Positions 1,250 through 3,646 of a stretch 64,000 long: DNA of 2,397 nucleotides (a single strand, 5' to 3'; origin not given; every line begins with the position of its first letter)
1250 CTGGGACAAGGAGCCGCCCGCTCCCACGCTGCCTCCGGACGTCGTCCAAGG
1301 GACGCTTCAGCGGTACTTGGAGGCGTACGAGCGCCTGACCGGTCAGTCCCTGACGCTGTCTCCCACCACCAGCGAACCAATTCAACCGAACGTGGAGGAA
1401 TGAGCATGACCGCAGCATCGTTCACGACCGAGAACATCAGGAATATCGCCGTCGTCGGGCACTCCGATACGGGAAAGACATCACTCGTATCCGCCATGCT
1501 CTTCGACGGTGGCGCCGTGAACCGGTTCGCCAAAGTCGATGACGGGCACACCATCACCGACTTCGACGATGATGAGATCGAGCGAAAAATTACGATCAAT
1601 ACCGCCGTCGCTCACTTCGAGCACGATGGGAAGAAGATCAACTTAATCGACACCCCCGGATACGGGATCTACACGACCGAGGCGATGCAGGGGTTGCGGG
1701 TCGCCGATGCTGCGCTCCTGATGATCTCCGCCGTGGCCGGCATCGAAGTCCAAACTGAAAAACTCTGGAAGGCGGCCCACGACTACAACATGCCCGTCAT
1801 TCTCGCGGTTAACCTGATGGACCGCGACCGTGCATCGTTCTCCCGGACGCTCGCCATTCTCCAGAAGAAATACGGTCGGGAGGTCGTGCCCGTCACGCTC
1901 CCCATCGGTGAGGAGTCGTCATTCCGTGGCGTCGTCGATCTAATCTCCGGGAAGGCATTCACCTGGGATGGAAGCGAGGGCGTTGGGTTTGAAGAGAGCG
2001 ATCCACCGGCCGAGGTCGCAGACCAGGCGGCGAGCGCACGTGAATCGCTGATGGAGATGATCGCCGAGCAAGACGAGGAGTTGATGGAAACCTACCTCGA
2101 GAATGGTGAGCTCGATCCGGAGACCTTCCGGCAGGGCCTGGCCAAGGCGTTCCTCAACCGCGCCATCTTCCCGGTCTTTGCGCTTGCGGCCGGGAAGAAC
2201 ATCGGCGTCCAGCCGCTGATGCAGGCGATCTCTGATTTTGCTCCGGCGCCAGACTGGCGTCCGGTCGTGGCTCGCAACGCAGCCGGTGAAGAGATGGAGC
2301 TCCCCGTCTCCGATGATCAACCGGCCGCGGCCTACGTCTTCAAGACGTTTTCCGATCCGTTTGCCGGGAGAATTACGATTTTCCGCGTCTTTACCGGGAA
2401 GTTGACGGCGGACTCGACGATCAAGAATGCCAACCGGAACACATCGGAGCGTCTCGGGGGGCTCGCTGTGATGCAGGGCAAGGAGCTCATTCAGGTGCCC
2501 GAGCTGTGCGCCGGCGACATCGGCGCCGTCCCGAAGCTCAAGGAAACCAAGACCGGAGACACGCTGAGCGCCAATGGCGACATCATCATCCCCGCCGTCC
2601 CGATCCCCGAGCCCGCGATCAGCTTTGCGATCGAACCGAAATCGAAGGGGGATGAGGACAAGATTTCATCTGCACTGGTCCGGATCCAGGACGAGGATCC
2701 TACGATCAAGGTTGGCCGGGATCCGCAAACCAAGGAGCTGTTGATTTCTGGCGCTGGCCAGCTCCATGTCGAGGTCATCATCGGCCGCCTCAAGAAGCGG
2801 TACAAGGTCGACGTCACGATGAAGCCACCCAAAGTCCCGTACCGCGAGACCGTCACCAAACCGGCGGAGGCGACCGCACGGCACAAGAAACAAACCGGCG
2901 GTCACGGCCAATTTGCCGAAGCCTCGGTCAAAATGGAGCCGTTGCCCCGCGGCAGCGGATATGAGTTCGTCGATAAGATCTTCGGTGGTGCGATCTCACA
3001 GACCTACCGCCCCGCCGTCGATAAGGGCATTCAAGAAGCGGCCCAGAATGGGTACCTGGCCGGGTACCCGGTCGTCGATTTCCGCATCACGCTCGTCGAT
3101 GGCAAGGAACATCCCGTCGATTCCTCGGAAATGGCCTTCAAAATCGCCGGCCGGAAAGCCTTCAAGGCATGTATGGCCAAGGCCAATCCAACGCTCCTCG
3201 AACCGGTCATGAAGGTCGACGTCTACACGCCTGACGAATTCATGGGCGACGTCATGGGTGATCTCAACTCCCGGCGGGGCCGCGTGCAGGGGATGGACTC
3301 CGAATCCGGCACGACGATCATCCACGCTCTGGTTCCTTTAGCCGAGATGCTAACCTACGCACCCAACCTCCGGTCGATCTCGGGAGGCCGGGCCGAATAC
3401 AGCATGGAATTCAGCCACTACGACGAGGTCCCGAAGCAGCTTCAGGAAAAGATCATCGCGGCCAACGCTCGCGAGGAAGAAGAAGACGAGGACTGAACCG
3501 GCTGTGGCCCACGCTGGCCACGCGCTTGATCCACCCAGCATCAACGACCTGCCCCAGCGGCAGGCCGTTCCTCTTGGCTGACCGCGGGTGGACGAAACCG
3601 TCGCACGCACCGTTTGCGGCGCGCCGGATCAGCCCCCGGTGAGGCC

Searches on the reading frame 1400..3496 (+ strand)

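Call 67: search_protein_families(library=pfam, proteins=[window:1400-3496:+], max_evalue=0.00001)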
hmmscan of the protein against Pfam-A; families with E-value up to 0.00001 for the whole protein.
window:1400-3496:+ (698 aa): 7 families
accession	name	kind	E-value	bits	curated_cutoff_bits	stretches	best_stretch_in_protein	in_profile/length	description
PF03764.24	EFG_IV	-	3.7e-44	149.8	24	1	477-596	1-121/121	Elongation factor G, domain IV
PF00009.33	GTP_EFTU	-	6.6e-44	150.2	26.5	1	11-282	1-187/188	Elongation factor Tu GTP binding domain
PF00679.30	EFG_C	-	3.4e-31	107.5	27.9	1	599-684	2-88/89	Elongation factor G C-terminus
PF14492.12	EFG_III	-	4.1e-29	100.9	27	1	402-475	1-74/75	Elongation Factor G, domain III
PF22042.2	EF-G_D2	-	1.9e-15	57.2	27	1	308-391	1-83/84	Elongation factor G domain 2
PF03144.31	GTP_EFTU_D2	-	1.2e-09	38.8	30.3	1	323-389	1-72/73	Elongation factor Tu domain 2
PF01926.29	MMR_HSR1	-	2.9e-08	34.2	21.9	1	15-138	1-112/113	50S ribosome-binding GTPase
